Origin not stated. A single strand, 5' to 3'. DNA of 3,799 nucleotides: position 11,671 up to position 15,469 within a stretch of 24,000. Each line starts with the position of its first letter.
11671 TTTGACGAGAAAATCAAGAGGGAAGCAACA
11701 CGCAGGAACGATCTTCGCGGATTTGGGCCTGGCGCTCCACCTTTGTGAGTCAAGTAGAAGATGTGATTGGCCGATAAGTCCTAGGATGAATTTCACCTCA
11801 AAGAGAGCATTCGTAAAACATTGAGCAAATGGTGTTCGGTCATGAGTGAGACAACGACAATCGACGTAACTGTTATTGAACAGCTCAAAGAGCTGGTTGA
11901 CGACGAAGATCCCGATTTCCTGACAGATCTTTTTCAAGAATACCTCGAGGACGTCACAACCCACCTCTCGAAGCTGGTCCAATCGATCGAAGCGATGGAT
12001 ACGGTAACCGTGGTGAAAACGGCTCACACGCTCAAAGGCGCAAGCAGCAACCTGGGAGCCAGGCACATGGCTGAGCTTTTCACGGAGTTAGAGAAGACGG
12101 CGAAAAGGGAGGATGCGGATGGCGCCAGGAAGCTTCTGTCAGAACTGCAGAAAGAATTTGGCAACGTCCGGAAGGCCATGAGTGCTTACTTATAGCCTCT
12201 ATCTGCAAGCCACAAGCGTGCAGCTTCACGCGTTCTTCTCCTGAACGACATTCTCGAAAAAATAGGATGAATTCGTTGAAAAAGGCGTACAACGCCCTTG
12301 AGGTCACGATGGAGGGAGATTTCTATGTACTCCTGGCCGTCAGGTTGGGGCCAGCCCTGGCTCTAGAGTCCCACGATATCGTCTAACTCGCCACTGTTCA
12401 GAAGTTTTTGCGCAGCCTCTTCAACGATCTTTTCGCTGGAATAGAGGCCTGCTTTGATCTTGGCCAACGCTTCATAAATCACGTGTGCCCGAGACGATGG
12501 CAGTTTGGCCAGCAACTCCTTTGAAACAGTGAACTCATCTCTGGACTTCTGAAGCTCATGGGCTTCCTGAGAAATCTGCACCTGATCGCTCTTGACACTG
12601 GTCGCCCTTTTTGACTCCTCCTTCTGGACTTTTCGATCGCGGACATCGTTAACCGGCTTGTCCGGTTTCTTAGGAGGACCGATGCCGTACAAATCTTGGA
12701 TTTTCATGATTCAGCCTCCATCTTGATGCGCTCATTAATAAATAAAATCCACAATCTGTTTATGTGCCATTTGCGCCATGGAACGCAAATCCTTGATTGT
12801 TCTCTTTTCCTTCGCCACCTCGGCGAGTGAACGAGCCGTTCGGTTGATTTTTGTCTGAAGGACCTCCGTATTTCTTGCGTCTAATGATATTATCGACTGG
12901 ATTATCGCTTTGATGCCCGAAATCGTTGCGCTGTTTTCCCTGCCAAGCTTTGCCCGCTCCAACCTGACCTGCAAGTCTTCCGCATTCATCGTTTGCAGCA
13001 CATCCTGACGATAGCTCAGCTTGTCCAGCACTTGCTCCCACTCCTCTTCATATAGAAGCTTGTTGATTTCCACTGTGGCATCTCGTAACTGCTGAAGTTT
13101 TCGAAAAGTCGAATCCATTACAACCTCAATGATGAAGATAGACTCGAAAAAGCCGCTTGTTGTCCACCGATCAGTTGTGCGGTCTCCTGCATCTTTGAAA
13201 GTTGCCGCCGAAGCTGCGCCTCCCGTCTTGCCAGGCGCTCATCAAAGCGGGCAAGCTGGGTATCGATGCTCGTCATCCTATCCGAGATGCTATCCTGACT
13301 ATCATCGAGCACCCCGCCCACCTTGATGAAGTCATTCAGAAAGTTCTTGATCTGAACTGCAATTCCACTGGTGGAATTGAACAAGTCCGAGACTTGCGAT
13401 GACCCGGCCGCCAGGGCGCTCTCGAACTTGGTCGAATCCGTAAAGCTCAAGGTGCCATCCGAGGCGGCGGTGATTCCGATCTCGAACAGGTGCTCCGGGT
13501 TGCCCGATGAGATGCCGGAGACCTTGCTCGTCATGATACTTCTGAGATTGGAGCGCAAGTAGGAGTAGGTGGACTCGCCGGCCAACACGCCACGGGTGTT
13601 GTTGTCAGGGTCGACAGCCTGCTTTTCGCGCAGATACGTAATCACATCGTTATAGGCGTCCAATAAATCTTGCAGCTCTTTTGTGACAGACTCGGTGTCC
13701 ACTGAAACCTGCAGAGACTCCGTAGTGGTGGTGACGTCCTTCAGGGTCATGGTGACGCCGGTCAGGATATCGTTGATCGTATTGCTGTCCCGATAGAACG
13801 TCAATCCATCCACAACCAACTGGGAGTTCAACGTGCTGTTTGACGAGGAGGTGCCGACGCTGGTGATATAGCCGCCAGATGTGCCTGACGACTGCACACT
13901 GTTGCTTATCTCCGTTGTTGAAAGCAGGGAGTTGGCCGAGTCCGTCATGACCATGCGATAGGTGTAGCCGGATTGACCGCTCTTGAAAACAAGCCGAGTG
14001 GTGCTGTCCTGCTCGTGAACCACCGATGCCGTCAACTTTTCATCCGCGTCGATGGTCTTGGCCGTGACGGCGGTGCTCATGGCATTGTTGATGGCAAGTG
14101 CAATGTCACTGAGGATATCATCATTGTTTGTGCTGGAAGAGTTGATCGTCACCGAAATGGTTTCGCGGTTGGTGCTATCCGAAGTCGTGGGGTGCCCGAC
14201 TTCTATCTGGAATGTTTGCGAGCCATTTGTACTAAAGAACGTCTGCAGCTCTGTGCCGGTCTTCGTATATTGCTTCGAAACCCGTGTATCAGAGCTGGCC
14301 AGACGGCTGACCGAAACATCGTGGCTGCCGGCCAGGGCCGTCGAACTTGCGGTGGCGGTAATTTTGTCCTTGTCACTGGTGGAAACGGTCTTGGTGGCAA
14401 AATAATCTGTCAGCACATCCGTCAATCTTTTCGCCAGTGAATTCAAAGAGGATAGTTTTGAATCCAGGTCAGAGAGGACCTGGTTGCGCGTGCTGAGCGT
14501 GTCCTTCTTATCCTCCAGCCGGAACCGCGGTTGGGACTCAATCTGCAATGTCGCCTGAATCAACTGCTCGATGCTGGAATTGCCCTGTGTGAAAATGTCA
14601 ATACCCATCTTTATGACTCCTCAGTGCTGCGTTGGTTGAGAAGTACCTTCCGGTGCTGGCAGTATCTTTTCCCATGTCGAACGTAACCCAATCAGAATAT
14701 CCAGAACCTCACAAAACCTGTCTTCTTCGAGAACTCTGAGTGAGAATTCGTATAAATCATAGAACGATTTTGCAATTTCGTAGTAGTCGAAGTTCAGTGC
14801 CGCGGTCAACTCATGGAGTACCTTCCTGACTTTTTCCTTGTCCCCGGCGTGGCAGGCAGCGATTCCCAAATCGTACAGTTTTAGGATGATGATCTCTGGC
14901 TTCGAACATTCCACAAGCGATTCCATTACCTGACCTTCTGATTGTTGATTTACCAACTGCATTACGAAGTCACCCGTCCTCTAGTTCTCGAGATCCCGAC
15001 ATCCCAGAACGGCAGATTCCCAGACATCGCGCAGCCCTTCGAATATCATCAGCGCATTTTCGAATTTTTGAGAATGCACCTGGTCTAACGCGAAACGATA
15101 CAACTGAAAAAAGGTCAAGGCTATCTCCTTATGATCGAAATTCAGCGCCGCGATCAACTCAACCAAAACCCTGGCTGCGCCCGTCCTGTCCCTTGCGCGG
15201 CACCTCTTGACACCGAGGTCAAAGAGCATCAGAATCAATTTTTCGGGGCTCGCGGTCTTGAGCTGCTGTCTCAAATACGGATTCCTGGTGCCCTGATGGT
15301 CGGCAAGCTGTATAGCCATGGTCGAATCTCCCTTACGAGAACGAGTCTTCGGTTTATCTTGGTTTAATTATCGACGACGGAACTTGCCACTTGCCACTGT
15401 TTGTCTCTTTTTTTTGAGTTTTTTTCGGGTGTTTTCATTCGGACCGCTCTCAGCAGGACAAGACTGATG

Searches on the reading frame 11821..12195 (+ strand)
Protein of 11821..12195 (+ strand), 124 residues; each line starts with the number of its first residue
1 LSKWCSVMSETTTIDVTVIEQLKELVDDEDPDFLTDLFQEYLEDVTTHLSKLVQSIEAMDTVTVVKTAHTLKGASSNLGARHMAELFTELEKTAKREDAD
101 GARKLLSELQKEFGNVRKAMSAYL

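Call 3: search_protein_families(library=pfam, proteins=[window:11821-12195:+], max_evalue=0.01)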
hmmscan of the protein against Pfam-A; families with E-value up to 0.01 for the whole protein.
window:11821-12195:+ (124 aa): 4 families
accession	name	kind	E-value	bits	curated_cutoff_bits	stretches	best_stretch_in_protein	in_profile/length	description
PF01627.28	Hpt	-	1.6e-13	51.1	24.6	1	36-118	1-83/84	Hpt domain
PF14276.11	DUF4363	-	0.00084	19.7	27.5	0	81-124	12-55/107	Domain of unknown function (DUF4363)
PF14225.11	MOR2-PAG1_C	-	0.0015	18.8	25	1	19-117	77-176/252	Cell morphogenesis C-terminal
PF18915.5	DUF5667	-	0.0083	17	27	0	19-61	41-88/99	Domain of unknown function (DUF5667)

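Call 4: search_protein_families(library=ncbifam, proteins=[window:11821-12195:+], max_evalue=0.01)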
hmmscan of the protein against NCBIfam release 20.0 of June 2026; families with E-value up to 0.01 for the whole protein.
window:11821-12195:+ (124 aa): 7 families
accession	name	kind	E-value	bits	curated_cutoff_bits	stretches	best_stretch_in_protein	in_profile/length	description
NF008302.0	PRK11091.1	equivalog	2.6e-06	25.9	838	1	10-122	662-771/779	aerobic respiration two-component sensor histidine kinase ArcB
TIGR02956.1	TMAO_torS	equivalog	5.6e-06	24.7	676.5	1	24-119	870-963/967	TMAO reductase system sensor histidine kinase/response regulator TorS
NF008318.0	PRK11107.1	equivalog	9.6e-05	20.6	890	1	30-123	822-916/920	two-component sensor histidine kinase BarA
NF007907.0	PRK10618.1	equivalog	0.00023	19.2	634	1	37-110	811-884/893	phosphotransferase RcsD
NF041948.1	Phrelay_LuxU_Vib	equivalog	0.00034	21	140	1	15-104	5-91/110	quorum-sensing phosphorelay protein LuxU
NF045901.1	HisKinLetSLeg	equivalog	0.00064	17.8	1650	1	34-109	813-889/906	two-component system sensor histidine kinase LetS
NF011874.0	PRK15347.1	equivalog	0.0018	16.4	852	1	38-111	839-909/921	two component system sensor kinase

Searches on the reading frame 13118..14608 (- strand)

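Call 56: search_protein_families(library=pfam, proteins=[window:13118-14608:-], max_evalue=0.001)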
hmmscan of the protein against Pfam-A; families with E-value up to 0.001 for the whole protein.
window:13118-14608:- (496 aa): 2 families
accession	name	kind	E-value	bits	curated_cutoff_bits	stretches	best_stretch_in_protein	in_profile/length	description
PF07195.17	FliD_C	-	4.2e-47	161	25.4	1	261-477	3-231/236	Flagellar hook-associated protein 2 C-terminus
PF02465.23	FliD_N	-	1.8e-16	61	24.8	1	13-107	5-97/97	Flagellar hook-associated protein 2 N-terminus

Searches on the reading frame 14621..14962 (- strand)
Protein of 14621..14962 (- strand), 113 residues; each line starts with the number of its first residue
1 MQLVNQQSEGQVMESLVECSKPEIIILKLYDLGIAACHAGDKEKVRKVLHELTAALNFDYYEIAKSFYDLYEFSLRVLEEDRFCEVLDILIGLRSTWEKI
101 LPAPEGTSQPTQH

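Call 56: search_protein_families(library=pfam, proteins=[window:14621-14962:-], max_evalue=0.001)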
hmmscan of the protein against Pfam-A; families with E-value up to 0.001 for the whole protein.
window:14621-14962:- (113 aa): 1 family
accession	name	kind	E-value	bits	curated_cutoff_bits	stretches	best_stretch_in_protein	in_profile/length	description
PF02561.19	FliS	-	6.9e-07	30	26.7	1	43-100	49-114/115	Flagellar protein FliS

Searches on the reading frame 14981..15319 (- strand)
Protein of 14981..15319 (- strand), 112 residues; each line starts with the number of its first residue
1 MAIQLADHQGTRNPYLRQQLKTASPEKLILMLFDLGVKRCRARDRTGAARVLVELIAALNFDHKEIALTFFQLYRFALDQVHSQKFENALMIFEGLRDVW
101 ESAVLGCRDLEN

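Call 56: search_protein_families(library=pfam, proteins=[window:14981-15319:-], max_evalue=0.001)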
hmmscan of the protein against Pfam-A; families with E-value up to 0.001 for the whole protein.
window:14981-15319:- (112 aa): 1 family
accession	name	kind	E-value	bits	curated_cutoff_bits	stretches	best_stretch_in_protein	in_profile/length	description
PF02561.19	FliS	-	1.1e-10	42.3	26.7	1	13-101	2-112/115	Flagellar protein FliS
